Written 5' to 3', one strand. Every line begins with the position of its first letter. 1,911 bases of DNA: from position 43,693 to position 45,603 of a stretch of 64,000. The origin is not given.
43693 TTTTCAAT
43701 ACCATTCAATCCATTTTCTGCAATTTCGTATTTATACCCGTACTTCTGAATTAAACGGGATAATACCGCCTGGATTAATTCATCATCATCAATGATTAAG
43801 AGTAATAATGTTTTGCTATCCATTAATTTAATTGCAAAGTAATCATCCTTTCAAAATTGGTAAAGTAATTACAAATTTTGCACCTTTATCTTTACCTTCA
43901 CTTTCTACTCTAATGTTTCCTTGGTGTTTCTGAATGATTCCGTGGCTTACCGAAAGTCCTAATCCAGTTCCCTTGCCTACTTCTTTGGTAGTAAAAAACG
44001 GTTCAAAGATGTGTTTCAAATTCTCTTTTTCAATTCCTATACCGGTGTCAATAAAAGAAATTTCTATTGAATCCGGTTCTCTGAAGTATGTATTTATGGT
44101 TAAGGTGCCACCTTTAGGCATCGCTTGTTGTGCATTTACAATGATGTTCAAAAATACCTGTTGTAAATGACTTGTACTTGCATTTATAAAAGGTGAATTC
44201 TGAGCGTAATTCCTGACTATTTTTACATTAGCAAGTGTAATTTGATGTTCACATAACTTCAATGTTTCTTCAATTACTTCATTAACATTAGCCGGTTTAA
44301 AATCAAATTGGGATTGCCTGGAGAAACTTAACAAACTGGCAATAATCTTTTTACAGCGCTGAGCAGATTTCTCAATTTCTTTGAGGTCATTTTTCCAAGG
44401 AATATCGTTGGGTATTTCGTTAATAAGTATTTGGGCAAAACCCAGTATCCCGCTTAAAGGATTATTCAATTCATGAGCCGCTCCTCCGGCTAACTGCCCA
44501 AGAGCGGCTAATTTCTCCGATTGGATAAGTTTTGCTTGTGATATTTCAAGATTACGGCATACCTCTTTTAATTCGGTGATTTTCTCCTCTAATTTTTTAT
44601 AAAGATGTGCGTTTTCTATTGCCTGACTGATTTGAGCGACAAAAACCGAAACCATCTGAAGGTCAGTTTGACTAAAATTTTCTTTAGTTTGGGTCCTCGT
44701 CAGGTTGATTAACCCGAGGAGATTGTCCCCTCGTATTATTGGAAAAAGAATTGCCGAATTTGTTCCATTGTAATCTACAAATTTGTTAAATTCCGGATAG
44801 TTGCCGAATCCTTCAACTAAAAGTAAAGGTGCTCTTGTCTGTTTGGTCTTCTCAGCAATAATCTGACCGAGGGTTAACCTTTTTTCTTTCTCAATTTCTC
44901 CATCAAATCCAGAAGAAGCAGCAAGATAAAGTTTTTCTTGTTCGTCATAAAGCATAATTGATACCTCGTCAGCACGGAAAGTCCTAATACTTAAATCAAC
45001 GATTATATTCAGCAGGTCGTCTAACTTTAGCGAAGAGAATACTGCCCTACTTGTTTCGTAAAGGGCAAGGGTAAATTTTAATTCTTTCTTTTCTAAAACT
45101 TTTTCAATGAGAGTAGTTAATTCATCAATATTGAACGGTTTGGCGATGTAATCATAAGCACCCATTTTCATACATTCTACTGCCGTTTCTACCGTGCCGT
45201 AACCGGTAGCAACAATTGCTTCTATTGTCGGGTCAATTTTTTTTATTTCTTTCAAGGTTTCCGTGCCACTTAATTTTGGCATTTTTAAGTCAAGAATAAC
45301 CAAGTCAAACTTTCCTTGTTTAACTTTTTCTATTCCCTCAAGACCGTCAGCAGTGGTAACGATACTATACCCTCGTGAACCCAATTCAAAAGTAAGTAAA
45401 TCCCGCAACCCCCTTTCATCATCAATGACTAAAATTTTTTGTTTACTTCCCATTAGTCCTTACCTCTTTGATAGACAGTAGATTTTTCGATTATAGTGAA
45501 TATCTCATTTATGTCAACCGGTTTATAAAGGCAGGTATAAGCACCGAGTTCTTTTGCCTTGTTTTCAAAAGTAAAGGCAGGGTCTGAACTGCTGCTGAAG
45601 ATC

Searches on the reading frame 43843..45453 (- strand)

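Call 72: search_protein_families(library=pfam, proteins=[window:43843-45453:-])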
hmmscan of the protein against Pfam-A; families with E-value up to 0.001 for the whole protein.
window:43843-45453:- (536 aa): 6 families
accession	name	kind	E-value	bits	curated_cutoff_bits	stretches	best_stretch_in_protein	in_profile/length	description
PF00072.30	Response_reg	-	1.1e-29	103.3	30.2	1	7-116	1-110/111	Response regulator receiver domain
PF02518.31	HATPase_c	-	1.4e-24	87.1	26.4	1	428-533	4-109/111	Histidine kinase-, DNA gyrase B-, and HSP90-like ATPase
PF00512.31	HisKA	-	6.5e-15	55.4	26.9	1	318-380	2-63/66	His Kinase A (phospho-acceptor) domain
PF01590.32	GAF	-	1.4e-12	48.7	22.4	1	144-279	2-133/133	GAF domain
PF13492.12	GAF_3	-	1.6e-12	48.4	27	1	144-281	2-129/129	GAF domain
PF13185.12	GAF_2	-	7.1e-12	46.1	28.6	1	143-280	3-136/136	GAF domain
